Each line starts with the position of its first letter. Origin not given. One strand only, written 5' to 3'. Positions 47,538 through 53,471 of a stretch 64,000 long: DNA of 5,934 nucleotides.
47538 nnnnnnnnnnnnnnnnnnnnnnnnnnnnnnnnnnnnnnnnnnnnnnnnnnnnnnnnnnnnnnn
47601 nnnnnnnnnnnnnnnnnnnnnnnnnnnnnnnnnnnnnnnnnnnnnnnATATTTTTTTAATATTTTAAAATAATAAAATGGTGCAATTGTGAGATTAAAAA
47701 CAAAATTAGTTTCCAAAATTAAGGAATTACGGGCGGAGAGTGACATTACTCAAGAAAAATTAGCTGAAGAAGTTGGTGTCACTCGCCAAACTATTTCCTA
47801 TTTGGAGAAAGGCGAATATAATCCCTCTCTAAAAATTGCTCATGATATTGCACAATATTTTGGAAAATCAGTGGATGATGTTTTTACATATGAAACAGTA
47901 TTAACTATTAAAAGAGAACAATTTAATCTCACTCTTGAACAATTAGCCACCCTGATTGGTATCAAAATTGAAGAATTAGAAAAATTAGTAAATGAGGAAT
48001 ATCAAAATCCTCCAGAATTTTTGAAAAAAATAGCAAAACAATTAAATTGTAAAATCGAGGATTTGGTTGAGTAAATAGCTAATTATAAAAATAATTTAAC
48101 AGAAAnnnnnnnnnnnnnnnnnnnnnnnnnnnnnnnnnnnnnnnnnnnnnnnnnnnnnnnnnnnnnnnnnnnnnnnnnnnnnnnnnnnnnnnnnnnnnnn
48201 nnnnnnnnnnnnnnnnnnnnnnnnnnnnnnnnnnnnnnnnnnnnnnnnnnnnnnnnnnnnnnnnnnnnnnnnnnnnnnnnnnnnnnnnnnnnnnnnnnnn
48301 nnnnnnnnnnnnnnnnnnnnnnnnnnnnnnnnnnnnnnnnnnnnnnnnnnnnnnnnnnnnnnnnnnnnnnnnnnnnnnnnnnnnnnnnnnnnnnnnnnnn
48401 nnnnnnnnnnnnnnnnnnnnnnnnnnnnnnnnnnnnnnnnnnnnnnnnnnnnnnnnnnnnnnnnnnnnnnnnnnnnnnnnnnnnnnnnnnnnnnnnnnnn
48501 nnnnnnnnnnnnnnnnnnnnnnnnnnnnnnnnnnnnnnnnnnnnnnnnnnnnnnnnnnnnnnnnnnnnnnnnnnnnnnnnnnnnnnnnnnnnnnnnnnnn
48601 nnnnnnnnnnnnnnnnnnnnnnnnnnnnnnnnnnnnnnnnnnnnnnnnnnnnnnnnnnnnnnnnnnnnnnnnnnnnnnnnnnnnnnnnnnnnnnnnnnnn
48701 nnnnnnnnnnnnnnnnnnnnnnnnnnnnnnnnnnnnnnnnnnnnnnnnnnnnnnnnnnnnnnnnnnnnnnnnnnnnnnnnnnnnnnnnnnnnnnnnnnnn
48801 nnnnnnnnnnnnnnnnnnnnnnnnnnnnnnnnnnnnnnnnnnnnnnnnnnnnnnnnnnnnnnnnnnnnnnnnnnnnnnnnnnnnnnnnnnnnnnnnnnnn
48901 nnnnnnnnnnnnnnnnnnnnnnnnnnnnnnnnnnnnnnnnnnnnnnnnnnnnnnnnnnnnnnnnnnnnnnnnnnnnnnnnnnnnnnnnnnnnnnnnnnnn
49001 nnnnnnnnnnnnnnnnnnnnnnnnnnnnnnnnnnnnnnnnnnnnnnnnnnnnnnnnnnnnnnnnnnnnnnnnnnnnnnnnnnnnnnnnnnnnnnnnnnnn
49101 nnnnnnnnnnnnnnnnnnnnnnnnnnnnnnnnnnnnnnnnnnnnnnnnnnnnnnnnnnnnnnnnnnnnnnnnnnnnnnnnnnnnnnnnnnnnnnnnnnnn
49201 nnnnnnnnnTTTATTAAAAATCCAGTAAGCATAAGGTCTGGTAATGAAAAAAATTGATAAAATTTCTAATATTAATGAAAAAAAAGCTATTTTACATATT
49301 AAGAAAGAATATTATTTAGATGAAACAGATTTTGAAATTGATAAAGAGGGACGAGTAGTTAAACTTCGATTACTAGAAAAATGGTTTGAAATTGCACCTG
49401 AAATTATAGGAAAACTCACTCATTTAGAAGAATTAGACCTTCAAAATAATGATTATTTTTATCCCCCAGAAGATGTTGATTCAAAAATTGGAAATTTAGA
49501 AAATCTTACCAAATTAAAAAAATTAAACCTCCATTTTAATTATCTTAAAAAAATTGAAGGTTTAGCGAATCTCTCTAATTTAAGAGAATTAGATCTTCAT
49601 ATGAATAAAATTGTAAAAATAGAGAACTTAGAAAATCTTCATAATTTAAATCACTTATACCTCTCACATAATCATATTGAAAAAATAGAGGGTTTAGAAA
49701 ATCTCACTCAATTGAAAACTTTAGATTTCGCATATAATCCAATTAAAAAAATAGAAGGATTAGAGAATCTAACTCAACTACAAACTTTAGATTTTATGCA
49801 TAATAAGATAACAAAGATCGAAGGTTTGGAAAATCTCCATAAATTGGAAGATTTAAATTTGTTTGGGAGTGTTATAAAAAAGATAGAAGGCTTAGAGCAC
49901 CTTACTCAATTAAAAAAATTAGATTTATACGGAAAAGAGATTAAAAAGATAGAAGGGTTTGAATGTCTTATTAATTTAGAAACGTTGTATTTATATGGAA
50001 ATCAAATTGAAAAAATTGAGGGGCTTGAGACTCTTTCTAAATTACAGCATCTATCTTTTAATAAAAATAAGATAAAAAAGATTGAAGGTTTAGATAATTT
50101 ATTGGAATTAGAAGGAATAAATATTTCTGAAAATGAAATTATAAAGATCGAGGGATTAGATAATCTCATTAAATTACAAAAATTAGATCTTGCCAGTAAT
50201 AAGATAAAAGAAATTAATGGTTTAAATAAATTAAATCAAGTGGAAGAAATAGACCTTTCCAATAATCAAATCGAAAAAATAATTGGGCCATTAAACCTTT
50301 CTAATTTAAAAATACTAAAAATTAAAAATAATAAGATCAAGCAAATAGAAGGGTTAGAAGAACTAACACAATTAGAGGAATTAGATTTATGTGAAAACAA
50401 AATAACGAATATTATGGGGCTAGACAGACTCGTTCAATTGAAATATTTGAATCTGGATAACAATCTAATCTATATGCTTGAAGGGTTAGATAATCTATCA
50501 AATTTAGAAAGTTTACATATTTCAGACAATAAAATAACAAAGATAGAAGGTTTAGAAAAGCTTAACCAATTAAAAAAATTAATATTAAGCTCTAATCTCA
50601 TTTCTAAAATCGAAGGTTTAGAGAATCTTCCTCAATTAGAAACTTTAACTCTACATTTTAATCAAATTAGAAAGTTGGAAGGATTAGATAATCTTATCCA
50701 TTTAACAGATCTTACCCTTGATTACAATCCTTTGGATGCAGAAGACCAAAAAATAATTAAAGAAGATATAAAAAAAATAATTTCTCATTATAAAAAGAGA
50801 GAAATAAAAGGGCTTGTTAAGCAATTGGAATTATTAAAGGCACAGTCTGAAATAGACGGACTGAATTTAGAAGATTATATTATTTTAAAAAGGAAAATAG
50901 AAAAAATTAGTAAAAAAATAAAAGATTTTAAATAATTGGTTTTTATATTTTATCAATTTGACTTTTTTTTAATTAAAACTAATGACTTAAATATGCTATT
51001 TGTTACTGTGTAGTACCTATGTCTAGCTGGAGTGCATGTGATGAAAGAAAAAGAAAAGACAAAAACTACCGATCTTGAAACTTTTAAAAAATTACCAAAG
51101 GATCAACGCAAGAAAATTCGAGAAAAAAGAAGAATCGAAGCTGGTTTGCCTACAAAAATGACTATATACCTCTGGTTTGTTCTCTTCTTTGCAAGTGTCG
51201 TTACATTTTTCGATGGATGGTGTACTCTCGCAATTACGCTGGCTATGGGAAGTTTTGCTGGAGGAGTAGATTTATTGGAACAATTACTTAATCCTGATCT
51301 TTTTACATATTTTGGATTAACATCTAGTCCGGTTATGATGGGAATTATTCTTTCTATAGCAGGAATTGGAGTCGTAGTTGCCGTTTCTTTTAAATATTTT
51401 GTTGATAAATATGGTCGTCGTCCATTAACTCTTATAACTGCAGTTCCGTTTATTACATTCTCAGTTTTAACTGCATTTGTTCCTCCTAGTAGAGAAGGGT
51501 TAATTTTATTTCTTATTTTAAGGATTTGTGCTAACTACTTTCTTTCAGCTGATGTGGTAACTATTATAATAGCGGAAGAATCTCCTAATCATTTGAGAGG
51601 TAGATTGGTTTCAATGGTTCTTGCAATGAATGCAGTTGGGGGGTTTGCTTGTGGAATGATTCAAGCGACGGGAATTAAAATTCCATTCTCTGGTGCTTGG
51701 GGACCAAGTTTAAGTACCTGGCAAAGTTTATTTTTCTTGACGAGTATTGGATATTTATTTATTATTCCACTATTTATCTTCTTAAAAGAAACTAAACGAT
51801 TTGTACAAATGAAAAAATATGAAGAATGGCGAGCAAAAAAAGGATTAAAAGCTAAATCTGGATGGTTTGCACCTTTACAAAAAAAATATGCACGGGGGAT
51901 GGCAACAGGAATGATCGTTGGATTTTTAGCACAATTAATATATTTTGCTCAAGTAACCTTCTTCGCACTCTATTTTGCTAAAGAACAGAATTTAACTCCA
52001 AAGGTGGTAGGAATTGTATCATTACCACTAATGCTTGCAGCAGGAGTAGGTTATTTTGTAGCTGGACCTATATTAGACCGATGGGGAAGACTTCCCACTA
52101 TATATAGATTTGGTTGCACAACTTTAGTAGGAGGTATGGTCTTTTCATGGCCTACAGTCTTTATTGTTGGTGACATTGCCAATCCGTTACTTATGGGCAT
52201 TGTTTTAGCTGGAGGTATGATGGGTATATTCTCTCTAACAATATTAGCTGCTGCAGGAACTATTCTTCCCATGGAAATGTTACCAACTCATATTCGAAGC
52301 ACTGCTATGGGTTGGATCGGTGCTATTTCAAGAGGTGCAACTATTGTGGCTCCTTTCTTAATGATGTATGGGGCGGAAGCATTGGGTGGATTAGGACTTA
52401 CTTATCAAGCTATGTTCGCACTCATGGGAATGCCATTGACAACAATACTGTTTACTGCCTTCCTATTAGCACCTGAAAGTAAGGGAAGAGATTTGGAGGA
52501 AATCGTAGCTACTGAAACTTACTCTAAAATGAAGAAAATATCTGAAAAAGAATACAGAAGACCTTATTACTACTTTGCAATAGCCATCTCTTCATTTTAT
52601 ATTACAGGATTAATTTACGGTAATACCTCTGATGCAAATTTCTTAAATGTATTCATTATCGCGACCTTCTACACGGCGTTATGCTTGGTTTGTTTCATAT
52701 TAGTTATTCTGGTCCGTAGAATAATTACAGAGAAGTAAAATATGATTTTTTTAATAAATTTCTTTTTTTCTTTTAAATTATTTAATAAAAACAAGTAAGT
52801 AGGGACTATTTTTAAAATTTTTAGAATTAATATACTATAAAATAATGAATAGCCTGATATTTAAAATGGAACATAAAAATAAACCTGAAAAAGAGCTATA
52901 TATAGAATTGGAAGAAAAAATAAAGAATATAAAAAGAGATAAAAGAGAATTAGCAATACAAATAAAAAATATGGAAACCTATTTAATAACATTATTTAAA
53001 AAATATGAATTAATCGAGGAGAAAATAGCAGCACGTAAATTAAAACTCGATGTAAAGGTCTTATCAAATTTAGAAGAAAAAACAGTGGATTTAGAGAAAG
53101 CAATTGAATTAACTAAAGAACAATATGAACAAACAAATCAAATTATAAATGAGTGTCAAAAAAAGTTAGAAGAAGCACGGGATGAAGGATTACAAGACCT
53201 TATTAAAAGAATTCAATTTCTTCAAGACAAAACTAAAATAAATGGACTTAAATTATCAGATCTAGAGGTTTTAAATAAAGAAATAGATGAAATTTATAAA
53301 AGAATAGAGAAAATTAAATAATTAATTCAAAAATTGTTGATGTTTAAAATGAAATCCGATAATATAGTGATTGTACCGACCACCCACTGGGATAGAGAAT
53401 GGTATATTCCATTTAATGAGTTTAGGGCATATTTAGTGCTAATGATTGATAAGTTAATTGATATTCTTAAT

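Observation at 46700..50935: Candidate undescribed membrane-tethered transcription/signalling operon (PH-TM-XRE, double XRE, TM-Spt5 KOW, LRR)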

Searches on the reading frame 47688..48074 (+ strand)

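Call 3: search_protein_families(library=pfam, proteins=[window:47688-48074:+], max_evalue=0.01)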
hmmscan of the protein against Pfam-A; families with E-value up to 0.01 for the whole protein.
window:47688-48074:+ (128 aa): 19 families
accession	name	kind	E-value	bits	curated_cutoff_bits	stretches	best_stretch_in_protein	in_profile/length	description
PF01381.28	HTH_3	-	2.1e-27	95.4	23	2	11-64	1-54/55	Helix-turn-helix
PF13443.12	HTH_26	-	1.9e-17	63.7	22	2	10-69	1-61/63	Cro/C1-type HTH DNA-binding domain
PF12844.13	HTH_19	-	3.1e-17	62.7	30.2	2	10-66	3-59/64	Helix-turn-helix domain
PF13560.12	HTH_31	-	3e-13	50.3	27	1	10-63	5-59/64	Helix-turn-helix domain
PF13545.12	HTH_Crp_2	-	3e-06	27.6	27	1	17-37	20-40/70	Crp-like helix-turn-helix domain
PF13413.12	HTH_25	-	6e-06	26.4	24.6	0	72-117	2-53/62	Helix-turn-helix domain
PF13744.12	HTH_37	-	2.2e-05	24.6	27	1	1-43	13-55/80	Helix-turn-helix domain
PF15943.11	YdaS_toxin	-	4e-05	23.8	30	0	22-39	11-28/65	Bacterial toxin YdaS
PF13412.12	HTH_24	-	0.00018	21.4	21.9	1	11-38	9-36/48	Winged helix-turn-helix DNA-binding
PF08279.18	HTH_11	-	0.0002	21.6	25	1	11-36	6-32/55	HTH domain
PF17762.8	HTH_ParB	-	0.00024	21.6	22.6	0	11-37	12-38/102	ParB HTH domain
PF04545.22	Sigma70_r4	-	0.00032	20.6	24.1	0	14-41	15-42/50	Sigma-70, region 4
PF20317.4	HTH_60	-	0.00049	20.9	24.1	1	6-104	5-112/140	Helix-turn-helix domain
PF20432.4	Xre-like-HTH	-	0.00056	20.6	25.8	0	11-40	15-44/63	Antitoxin Xre-like helix-turn-helix domain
PF02796.21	HTH_7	-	0.0023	18.5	23.8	0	11-36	14-38/45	Helix-turn-helix domain of resolvase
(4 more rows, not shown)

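Call 37: search_protein_families(library=ncbifam, proteins=[window:47688-48074:+], max_evalue=0.01)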
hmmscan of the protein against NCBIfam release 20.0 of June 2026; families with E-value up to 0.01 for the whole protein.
window:47688-48074:+ (128 aa): 24 families
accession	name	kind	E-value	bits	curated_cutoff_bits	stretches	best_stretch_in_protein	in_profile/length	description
NF041951.1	phage_RstR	subfamily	1.1e-17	64.3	80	2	7-66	3-62/108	RstR family transcriptional repressor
TIGR03070.1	couple_hipB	subfamily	3e-12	46.3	71.65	1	7-59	3-55/58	type II toxin-antitoxin system Y4mF family antitoxin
TIGR00270.2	TIGR00270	equivalog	2e-11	43.9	110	2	9-57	78-126/159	multiprotein bridging factor aMBF1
NF047948.1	male_kill_WMK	equivalog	4.6e-10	39.4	300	1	6-66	162-222/300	WO male-killing family protein Wmk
NF003162.0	PRK04140.1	equivalog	5.2e-09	35.6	263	1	10-87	130-204/317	transcriptional regulator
NF006015.0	PRK08154.1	subfamily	9.6e-09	34.8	204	1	4-99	28-120/314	anaerobic benzoate catabolism transcriptional regulator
NF041575.1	antitoxPezA_Strep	equivalog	3e-08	33.8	290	1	10-83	5-77/158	type II toxin-antitoxin system antitoxin PezA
NF007271.0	PRK09726.1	equivalog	4.5e-08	33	79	1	5-56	11-62/88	type II toxin-antitoxin system antitoxin HipB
NF010465.0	PRK13890.1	equivalog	5.7e-08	32.9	96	1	10-57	9-56/121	conjugal transfer protein TrbA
TIGR03830.1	CxxCG_CxxCG_HTH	subfamily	6e-07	29.3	61.8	1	7-49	65-108/127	type II TA system antitoxin MqsA family protein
TIGR02607.1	antidote_HigA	equivalog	8e-07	28.8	47.7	1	19-62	20-63/81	HigA family addiction module antitoxin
NF052239.1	antitox_spr1629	equivalog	8.4e-07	28.4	335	1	9-80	5-74/377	spr1629 family repressor/antitoxin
NF046032.1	TransRegSlrRBacil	equivalog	3.9e-06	27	250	0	15-74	10-70/149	HTH-type transcriptional regulator SlrR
NF041493.1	MobT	equivalog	6.2e-06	25.3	600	1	11-58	1-48/383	MobT family relaxase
NF007257.0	PRK09706.1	subfamily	3.7e-05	23.5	101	1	6-56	5-55/135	transcriptional repressor DicA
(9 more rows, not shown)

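Call 88: search_protein_families(library=padloc, proteins=[window:47688-48074:+], max_evalue=0.01)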
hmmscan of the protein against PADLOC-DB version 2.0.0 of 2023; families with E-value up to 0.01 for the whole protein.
window:47688-48074:+ (128 aa): 26 families (the best 25 are shown)
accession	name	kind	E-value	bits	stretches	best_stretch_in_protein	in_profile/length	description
PDLC02926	HTH_VI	-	4.5e-16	56.9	2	9-59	4-54/92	-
PDLC04142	capH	-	8.5e-12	44.1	1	4-64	4-64/103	capH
PDLC03665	Control_protein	-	8.1e-11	40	1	4-71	6-74/77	control protein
PDLC03952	RmrA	-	3.4e-10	37.3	1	9-63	25-79/395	-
PDLC03949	RmrA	-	3.6e-10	37.2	2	10-59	6-55/363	-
PDLC03947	RmrA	-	3.8e-09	33.9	1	5-58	10-63/383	-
PDLC03954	RmrA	-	3.2e-08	30.9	1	9-59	13-63/380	-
PDLC03951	RmrA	-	9.3e-08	29.4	1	9-62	11-64/400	-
PDLC03943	RmrA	-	9.8e-08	29.5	1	10-77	6-72/370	-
PDLC04775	PDC-M69A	-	1.1e-07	30.3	1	9-72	10-73/113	-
PDLC03946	RmrA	-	2.9e-07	27.6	1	12-58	8-54/357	-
PDLC03944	RmrA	-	4.3e-07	27.3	1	10-57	10-57/384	-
PDLC04133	mad1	-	1.8e-06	26.1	1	19-50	5-36/60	mads_1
PDLC03945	RmrA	-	3.6e-06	24.4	1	9-68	5-62/394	-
PDLC03666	Control_protein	-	2.4e-05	22.7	1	7-56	7-56/77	control protein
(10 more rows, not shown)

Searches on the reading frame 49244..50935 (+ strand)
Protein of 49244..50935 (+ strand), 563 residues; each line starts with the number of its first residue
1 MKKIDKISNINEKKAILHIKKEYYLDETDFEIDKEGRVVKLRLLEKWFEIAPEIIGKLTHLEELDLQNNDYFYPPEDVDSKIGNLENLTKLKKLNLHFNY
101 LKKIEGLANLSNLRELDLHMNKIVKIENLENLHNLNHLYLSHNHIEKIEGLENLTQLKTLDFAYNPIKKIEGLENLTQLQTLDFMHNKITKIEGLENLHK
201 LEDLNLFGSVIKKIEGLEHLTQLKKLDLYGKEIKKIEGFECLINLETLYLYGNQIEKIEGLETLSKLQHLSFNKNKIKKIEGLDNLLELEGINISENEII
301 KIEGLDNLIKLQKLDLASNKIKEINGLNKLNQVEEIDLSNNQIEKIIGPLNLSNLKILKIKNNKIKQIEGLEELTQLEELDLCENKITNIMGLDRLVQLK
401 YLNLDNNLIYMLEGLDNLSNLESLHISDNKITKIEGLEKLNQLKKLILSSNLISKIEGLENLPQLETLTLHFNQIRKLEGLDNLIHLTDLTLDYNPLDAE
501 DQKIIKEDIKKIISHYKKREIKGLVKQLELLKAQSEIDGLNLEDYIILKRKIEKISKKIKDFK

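Call 3: search_protein_families(library=pfam, proteins=[window:49244-50935:+], max_evalue=0.01)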
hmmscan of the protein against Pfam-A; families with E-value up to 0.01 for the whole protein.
window:49244-50935:+ (563 aa): 9 families
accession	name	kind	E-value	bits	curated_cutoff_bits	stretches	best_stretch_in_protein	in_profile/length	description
PF12799.13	LRR_4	-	1.4e-75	248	27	13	134-175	2-44/44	Leucine Rich repeats (2 copies)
PF13855.12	LRR_8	-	8.8e-43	144.3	27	8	353-409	1-61/61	Leucine rich repeat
PF14580.12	LRR_9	-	2.4e-33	115.6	30.5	5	418-491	41-116/175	Leucine-rich repeat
PF23598.1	LRR_14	-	6e-25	88.2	40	5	107-274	18-198/353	Leucine-rich repeat region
PF00560.39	LRR_1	-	6.5e-17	58.5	20.6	0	134-153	1-22/23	Leucine Rich Repeat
PF23952.1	LRR_EndoS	-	1.6e-15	57.8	27.9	2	84-165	40-116/116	Endo-beta-N-acetylglucosaminidase EndoS LRR domain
PF23211.1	LRR_LRWD1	-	3.7e-11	43.5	28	1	309-386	21-97/190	Leucine-rich repeat and WD repeat-containing protein 1, LRR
PF24048.1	LRR_NXF1-5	-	0.00041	20.4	30.5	0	284-341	51-114/142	NXF1/2/3/5 leucine-rich repeat domain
PF13306.12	LRR_5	-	0.00055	20.3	27.7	0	251-356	9-116/127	BspA type Leucine rich repeat region (6 copies)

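Call 37: search_protein_families(library=ncbifam, proteins=[window:49244-50935:+], max_evalue=0.01)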
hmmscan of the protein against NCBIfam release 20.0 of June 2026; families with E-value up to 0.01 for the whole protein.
window:49244-50935:+ (563 aa): 7 families
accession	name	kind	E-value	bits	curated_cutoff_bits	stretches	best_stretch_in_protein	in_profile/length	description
NF033189.1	internalin_A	exception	3.9e-56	190.8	1600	2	80-301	110-330/799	class 1 internalin InlA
NF033190.2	inl_like_NEAT_1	exception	4.6e-53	180.6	1275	3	307-498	261-451/754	NEAT domain-containing leucine-rich repeat protein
NF033188.1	internalin_H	exception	1e-42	146.5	1050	3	167-299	88-220/548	InlH/InlC2 family class 1 internalin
NF047464.1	FibnectbindLIC11051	equivalog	1.3e-25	90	1000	3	153-390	395-642/685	LIC_11051 family fibronectin-binding protein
NF041381.1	XopAC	subfamily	1.3e-13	50.5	450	2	51-166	81-194/451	XopAC/AvrAC family type III secretion system effector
NF033186.1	internalin_K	exception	9.3e-13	47.5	1100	3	86-212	94-222/604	class 1 internalin InlK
NF033187.0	internalin_J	exception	6.2e-11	41.3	1700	2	196-425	90-311/846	class 1 internalin InlJ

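Call 88: search_protein_families(library=padloc, proteins=[window:49244-50935:+], max_evalue=0.01)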
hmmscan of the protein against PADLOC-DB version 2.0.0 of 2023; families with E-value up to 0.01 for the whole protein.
window:49244-50935:+ (563 aa): 0 families

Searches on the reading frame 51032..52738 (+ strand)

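Call 3: search_protein_families(library=pfam, proteins=[window:51032-52738:+], max_evalue=0.01)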
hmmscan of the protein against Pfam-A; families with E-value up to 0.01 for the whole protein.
window:51032-52738:+ (568 aa): 2 families
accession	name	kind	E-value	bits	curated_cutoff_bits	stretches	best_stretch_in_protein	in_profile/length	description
PF07690.21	MFS_1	-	3.3e-29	102.4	33.4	2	51-409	1-320/347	Major Facilitator Superfamily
PF00083.30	Sugar_tr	-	1.6e-24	87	22.3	1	99-491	44-448/452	Sugar (and other) transporter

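Call 37: search_protein_families(library=ncbifam, proteins=[window:51032-52738:+], max_evalue=0.01)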
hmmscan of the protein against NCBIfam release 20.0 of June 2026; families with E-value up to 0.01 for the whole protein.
window:51032-52738:+ (568 aa): 3 families
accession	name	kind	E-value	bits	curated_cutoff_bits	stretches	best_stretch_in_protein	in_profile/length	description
TIGR00898.1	2A0119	subfamily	1.7e-07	30.5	550.75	1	79-265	103-276/506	cation transport protein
TIGR00887.1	2A0109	equivalog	9.4e-05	21.5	610.3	1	340-491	351-499/502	phosphate:H+ symporter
TIGR00880.1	2_A_01_02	superfamily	0.00016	21.8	131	1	106-254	3-141/141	multidrug resistance protein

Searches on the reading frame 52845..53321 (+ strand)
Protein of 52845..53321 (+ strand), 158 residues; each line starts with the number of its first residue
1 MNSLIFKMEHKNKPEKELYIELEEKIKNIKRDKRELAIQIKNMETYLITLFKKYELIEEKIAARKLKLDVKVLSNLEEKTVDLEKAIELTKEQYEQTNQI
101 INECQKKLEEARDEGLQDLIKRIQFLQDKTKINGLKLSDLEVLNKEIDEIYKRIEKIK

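Call 3: search_protein_families(library=pfam, proteins=[window:52845-53321:+], max_evalue=0.01)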
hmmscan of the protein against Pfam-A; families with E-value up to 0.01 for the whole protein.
window:52845-53321:+ (158 aa): 1 family
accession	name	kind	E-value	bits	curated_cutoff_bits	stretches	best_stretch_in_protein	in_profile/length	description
PF02609.21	Exonuc_VII_S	-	0.0087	16.5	24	1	72-113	11-48/52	Exonuclease VII small subunit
